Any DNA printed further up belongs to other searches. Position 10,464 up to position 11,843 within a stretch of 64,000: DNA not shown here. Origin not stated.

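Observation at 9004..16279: Taurine / C2-sulfonate dissimilation module (MocR-TauR-like regulator, Tpa-like aminotransferase, Xsc-like ThDP enzyme, Pta) with an unexpected adenosine-deaminase-family gene and no transporter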

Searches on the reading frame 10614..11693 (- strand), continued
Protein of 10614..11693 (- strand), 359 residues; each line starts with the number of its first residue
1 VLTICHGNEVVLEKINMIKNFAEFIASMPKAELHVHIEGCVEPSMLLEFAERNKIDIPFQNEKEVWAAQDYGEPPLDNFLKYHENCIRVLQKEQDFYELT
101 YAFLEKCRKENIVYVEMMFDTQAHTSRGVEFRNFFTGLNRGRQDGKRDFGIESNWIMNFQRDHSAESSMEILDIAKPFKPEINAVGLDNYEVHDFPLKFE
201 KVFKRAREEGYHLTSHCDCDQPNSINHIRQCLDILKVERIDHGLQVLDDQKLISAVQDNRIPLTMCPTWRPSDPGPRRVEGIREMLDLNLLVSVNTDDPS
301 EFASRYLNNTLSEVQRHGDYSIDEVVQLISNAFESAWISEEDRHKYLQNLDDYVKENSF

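Call 26: list_cluster_members(proteins=[P0006, P0009, P0010, P0020, P0059, P0077])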
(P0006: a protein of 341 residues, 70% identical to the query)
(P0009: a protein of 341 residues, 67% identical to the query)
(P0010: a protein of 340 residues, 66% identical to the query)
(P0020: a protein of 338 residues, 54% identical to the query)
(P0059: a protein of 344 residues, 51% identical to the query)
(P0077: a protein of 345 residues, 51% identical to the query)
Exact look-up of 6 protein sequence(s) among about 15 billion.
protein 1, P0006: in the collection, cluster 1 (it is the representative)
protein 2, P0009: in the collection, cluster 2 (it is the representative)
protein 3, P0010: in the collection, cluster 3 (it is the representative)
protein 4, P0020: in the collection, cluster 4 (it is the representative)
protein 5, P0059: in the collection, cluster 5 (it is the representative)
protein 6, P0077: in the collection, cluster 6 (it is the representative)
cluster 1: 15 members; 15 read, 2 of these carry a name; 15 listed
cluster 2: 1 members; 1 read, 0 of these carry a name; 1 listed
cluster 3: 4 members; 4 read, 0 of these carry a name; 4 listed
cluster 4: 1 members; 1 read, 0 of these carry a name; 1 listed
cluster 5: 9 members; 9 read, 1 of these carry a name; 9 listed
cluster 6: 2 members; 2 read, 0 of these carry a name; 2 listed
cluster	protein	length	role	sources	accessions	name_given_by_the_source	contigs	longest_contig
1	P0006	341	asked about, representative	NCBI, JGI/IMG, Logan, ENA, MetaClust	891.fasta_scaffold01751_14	\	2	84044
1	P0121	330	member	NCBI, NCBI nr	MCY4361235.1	MAG: adenosine deaminase [Gammaproteobacteria bacterium] | adenosine deaminase [Gammaproteobacteria bacterium]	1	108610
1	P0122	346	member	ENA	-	-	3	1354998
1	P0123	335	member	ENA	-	-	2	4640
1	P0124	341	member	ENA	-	-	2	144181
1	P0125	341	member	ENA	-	-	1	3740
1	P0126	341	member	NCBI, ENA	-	-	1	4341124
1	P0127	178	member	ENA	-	-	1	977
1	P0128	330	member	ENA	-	-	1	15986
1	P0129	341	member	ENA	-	-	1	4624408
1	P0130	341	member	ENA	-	-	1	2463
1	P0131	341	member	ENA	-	-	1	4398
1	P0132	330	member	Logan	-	-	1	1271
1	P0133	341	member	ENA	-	-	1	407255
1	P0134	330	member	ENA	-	-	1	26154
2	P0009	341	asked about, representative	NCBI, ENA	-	-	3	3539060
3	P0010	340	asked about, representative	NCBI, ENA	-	-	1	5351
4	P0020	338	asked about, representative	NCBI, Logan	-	-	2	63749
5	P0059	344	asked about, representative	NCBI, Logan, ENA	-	-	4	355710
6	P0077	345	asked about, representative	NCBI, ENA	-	-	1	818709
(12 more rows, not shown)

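Call 54: find_encoding_contigs(protein=P0005, flank=10000, max_places=1)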
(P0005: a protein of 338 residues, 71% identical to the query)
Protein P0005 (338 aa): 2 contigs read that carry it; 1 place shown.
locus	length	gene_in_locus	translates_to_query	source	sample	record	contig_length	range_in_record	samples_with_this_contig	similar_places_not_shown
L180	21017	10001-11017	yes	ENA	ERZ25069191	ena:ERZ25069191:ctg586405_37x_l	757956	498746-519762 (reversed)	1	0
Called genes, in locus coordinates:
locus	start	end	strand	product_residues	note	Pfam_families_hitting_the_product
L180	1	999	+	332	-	PF00355:Rieske, PF19112:VanA_C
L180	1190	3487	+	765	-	PF07715:Plug, PF00593:TonB_dep_Rec_b-barrel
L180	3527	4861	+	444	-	PF07690:MFS_1, PF03137:OATP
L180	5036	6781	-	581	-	PF02776:TPP_enzyme_N, PF00205:TPP_enzyme_M, PF02775:TPP_enzyme_C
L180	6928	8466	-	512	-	PF00392:GntR, PF00155:Aminotran_1_2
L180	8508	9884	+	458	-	PF00202:Aminotran_3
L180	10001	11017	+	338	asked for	PF00962:A_deaminase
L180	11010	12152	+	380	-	PF00285:Citrate_synt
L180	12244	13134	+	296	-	PF01515:PTA_PTB, PF02504:FA_synthesis (weak)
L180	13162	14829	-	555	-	PF02538:Hydantoinase_B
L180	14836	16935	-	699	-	PF05378:Hydant_A_N, PF01968:Hydantoinase_A, PF19278:Hydant_A_C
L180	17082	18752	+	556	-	PF02776:TPP_enzyme_N, PF00205:TPP_enzyme_M, PF02775:TPP_enzyme_C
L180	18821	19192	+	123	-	-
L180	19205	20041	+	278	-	-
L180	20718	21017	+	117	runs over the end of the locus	PF19778:RE_endonuc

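Call 55: find_encoding_contigs(protein=P0011, flank=10000, max_places=1)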
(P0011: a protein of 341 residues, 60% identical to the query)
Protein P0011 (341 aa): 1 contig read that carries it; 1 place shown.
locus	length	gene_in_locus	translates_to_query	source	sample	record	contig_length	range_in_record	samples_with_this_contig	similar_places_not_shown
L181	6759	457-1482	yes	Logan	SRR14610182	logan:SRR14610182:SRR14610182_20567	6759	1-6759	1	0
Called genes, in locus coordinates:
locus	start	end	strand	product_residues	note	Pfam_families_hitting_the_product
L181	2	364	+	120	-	?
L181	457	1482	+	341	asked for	PF00962:A_deaminase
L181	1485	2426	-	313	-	PF00126:HTH_1, PF03466:LysR_substrate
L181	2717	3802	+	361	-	PF00355:Rieske, PF19112:VanA_C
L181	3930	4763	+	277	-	PF19112:VanA_C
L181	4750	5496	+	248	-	PF00355:Rieske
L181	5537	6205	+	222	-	PF02798:GST_N, PF13417:GST_N_3, PF13409:GST_N_2, PF00043:GST_C, PF13410:GST_C_2 (weak)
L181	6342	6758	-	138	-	?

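Call 56: find_encoding_contigs(protein=P0013, flank=10000, max_places=1)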
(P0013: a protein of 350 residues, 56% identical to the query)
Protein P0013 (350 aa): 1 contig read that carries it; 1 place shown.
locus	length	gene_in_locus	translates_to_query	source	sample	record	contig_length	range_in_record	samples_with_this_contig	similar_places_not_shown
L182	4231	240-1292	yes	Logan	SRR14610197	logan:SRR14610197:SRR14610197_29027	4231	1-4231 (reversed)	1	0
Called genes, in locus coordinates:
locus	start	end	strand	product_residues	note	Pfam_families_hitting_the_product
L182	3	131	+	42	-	?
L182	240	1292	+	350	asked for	PF00962:A_deaminase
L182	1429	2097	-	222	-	PF02798:GST_N, PF13417:GST_N_3, PF13409:GST_N_2, PF00043:GST_C, PF13410:GST_C_2 (weak)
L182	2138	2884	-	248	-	PF00355:Rieske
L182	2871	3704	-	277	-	PF19112:VanA_C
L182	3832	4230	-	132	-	?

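Call 60: predict_structure(alignment_id=A1)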
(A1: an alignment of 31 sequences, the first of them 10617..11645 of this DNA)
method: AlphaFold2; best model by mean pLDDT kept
length: 343 residues; sequences in the alignment: 31
mean_pLDDT: 95.1   pTM: 0.93
mean pLDDT of the five models: 95.1, 95.0, 94.8, 94.6, 93.9
residues with pLDDT >= 90: 311; 70-90: 25; 50-70: 7; < 50: 0
segments of 3 or more residues with pLDDT < 50: none
pLDDT, mean of each block of 10 residues (from residue 1): 83 98 98 98 96 90 93 98 99 99 96 97 99 98 94 98 98 80 96 96 81 95 95 97 97 94 96 98 96 97 97 99 98 97 73
secondary structure, 60 per line:
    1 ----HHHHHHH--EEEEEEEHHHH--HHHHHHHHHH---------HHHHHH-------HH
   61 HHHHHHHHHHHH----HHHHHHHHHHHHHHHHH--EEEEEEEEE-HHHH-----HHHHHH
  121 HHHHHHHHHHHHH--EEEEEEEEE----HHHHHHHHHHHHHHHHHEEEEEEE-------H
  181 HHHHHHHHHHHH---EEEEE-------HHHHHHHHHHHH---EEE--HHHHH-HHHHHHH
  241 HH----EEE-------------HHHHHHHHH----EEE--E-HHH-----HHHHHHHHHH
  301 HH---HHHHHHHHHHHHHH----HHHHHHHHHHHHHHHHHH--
elements in order: H5-11 E14-20 H21-24 H27-36 H46-51 H59-72 H77-93 E96-104 H106-109 H115-133 E136-144 H149-165 E166-172 H180-192 E196-200 H208-219 E223-225 H228-232 H234-242 E247-249 H263-271 E276-278 H291-302 H306-319 H324-341

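Call 63: fold_search(model_id=the predicted structure, library=pdb)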
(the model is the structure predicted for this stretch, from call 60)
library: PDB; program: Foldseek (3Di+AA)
matches with E <= 10: 1650; with E <= 0.001: 147
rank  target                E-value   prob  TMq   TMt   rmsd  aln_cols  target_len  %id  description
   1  3ou8_A                2.3e-31  1.00  0.83  0.91   1.9       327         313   36  The crystal structure of adenosine deaminase from Pseudomonas aeruginosa (released 2010-10-13)
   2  3ou8_B                5.6e-31  1.00  0.84  0.92   1.8       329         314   36  The crystal structure of adenosine deaminase from Pseudomonas aeruginosa (released 2010-10-13)
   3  3rys_A                5.9e-31  1.00  0.87  0.89   2.3       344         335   32  The crystal structure of adenine deaminase (AAur1117) from Arthrobacter aurescens (released 2011-05-25)
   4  3rys_B                7.4e-31  1.00  0.87  0.91   2.3       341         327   32  The crystal structure of adenine deaminase (AAur1117) from Arthrobacter aurescens (released 2011-05-25)
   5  4gxw_B                1.3e-22  1.00  0.88  0.83   2.8       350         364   22  Crystal structure of a cog1816 amidohydrolase (target EFI-505188) from Burkhoderia ambifaria, with bound Zn (released 2012-09-12)
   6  4gxw_A                1.9e-22  1.00  0.86  0.80   3.0       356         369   22  Crystal structure of a cog1816 amidohydrolase (target EFI-505188) from Burkhoderia ambifaria, with bound Zn (released 2012-09-12)
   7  6n9m                  2.5e-22  1.00  0.83  0.86   2.6       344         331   21  Crystal Structure of Adenosine Deaminase from Salmonella typhimurium with Pentostatin (Deoxycoformycin) (released 2019-02-06)
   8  1fkw                  8.0e-22  1.00  0.82  0.81   3.3       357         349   24  MURINE ADENOSINE DEAMINASE (D295E) (released 1996-08-01)
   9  6n91_A                2.2e-21  1.00  0.84  0.86   2.5       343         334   23  Crystal Structure of Adenosine Deaminase from Vibrio cholerae Complexed with Pentostatin (Deoxycoformycin) (released 2018-12-19)
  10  1uio                  2.9e-21  1.00  0.81  0.80   3.4       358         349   23  ADENOSINE DEAMINASE (HIS 238 ALA MUTANT) (released 1997-06-24)
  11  3km8_A                3.2e-21  1.00  0.83  0.81   3.1       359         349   23  Crystal structuore of adenosine deaminase from mus musculus complexed with 9-deazainosine (released 2010-10-20)
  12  3iar                  3.8e-21  1.00  0.83  0.80   3.4       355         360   22  The crystal structure of human adenosine deaminase (released 2009-08-11)
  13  1fkx                  5.0e-21  1.00  0.84  0.83   3.1       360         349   24  MURINE ADENOSINE DEAMINASE (D296A) (released 1996-08-01)
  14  1ndv                  8.8e-21  1.00  0.83  0.81   3.5       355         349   23  Crystal Structure of Adenosine Deaminase complexed with FR117016 (released 2003-12-09)
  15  1w1i_E                9.3e-21  1.00  0.83  0.81   3.2       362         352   22  Crystal structure of dipeptidyl peptidase IV (DPPIV or CD26) in complex with adenosine deaminase (released 2004-09-02)
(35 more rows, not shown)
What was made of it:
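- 10614..11645 (-): Type A adenine-deaminase-family hydrolase (HCDCDQ / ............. variant); proposed to release taurine from a purine-type conjugate. AF2 model pLDDT 95; Foldseek TM 0.83-0.92 to 3ou8 and 3rys (calls 60, 63).
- On Adenine/adenosine deaminase (ADA family, cog1816): AF2 model pLDDT 95 and TM 0.83-0.92 to 3ou8 and 3rys (calls 60, 63).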

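Call 68: search_protein_families(library=ncbifam, proteins=[L181:2717-3802:+, L181:3930-4763:+, L181:4750-5496:+, L181:5537-6205:+, L082:1920-2492:+], max_evalue=0.00001)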
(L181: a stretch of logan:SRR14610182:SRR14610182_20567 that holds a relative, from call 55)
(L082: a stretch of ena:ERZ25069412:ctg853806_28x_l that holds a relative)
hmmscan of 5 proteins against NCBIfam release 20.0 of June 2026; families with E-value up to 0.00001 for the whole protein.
L181:2717-3802:+ (361 aa): 4 families
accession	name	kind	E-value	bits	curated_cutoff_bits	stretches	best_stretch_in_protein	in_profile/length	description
NF052579.1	BetMthstMoxSdmAMthl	equivalog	1.6e-20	73.3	600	1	40-265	33-262/351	4beta-methylsterol monooxygenase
NF041683.1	ant_diox_AndAb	equivalog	4.1e-07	30.1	150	1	20-88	2-65/100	anthranilate 1,2-dioxygenase ferredoxin subunit AndAb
NF007422.0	PRK09965.1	equivalog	1.5e-06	28.2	113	1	47-102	24-80/106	bifunctional 3-phenylpropionate/cinnamic acid dioxygenase ferredoxin subunit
NF042948.2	3PPDioc_HcaC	equivalog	9.7e-06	25.8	150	0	39-91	17-70/105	3-phenylpropionate/cinnamic acid dioxygenase ferredoxin subunit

L181:3930-4763:+ (277 aa): 0 families

L181:4750-5496:+ (248 aa): 1 family
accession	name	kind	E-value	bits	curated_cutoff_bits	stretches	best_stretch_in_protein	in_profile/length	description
NF052579.1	BetMthstMoxSdmAMthl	equivalog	1.4e-11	44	600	1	20-143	13-139/351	4beta-methylsterol monooxygenase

L181:5537-6205:+ (222 aa): 4 families
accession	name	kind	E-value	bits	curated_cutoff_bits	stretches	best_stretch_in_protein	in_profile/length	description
TIGR01262.1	maiA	equivalog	2.6e-18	66.4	171.05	1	4-202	1-200/211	maleylacetoacetate isomerase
NF050814.1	FtsZBindFzlA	equivalog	3.1e-09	36.9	300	1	3-204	5-209/228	FtsZ-binding protein FzlA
NF010579.0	PRK13972.1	equivalog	4.2e-08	33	332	1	3-199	2-197/215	GSH-dependent disulfide bond oxidoreductase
NF007831.0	PRK10542.1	equivalog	1.2e-07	31.6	198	1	25-199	22-189/201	glutathione transferase GstA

L082:1920-2492:+ (190 aa): 1 family
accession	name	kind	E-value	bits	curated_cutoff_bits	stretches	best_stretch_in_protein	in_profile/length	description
NF008113.2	PRK10860.1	equivalog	8.4e-13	48.5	150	1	30-124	11-104/165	tRNA adenosine(34) deaminase TadA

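Call 69: search_solved_structures(query=L181:3930-4760:+, max_evalue=0.001)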
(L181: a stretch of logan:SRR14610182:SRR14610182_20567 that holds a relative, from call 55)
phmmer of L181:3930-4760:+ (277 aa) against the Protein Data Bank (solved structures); distinct sequences matched with E-value up to 0.001: 5.
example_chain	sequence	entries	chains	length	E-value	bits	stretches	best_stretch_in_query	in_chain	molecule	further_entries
6wnc_A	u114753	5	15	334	7.9e-22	81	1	55-277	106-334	SxtDIOX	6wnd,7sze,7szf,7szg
6wn3_A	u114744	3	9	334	4.4e-21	78.6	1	55-277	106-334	SxtT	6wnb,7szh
6icl_A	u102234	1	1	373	7.5e-09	38.4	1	79-269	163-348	Methylxanthine N3-demethylase NdmB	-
6icp_A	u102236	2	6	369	6e-06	28.9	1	101-269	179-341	Methylxanthine N1-demethylase NdmA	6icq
6ick_A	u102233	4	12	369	1.9e-05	27.3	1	101-269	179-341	Methylxanthine N1-demethylase NdmA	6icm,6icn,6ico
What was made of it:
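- Tried and rejected: NCBIfam has no Ndm-specific models, so the NdmC/E likeness rests on architecture and PDB similarity only (calls 68, 69).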

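Call 71: find_encoding_contigs(protein=P0008, flank=10000, max_places=1)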
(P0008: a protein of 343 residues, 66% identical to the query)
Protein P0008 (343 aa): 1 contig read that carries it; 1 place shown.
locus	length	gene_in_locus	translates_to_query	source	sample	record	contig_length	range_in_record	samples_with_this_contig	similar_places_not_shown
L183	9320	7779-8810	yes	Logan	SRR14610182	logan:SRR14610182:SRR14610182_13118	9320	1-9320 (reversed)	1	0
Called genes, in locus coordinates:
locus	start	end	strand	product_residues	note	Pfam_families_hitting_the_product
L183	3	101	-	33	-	?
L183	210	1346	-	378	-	PF00144:Beta-lactamase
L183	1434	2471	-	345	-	PF00355:Rieske, PF19112:VanA_C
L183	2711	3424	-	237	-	PF00165:HTH_AraC (weak), PF12833:HTH_18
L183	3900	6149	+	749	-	PF07715:Plug, PF00593:TonB_dep_Rec_b-barrel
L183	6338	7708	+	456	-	PF07690:MFS_1, PF03137:OATP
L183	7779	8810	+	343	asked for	PF00962:A_deaminase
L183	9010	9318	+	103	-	?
